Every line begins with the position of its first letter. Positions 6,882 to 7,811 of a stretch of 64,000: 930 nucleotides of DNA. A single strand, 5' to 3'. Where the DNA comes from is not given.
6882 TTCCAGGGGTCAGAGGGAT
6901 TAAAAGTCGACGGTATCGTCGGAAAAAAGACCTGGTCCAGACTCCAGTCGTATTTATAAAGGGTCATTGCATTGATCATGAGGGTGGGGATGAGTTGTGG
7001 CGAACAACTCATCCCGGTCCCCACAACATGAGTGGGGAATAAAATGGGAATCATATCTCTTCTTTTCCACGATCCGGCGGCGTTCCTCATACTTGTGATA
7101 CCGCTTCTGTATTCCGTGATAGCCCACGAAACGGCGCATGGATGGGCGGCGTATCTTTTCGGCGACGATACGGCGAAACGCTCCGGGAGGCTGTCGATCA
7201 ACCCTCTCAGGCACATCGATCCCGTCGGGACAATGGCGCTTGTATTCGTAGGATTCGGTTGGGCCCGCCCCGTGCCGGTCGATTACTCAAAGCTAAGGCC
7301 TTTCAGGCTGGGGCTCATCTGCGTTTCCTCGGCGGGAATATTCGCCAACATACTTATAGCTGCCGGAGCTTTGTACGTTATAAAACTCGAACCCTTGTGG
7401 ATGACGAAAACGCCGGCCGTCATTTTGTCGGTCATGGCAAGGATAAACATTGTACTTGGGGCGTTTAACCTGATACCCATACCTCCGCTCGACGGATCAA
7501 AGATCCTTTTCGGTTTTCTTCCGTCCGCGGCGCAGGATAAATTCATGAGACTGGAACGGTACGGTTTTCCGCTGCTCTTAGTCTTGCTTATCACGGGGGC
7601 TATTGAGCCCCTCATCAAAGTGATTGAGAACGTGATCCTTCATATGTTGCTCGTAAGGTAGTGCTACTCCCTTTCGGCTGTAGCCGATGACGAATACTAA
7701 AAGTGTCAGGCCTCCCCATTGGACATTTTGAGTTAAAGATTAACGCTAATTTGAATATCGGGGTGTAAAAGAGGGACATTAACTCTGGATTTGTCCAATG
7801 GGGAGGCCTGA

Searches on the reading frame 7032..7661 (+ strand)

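Call 37: search_protein_families(library=pfam, proteins=[window:7032-7661:+], max_evalue=0.00001)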
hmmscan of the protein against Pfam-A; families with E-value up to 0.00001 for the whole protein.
window:7032-7661:+ (209 aa): 1 family
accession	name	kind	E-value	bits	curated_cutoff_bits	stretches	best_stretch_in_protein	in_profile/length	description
PF02163.28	Peptidase_M50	-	2.2e-13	50.5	27.2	1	128-170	159-201/221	Peptidase family M50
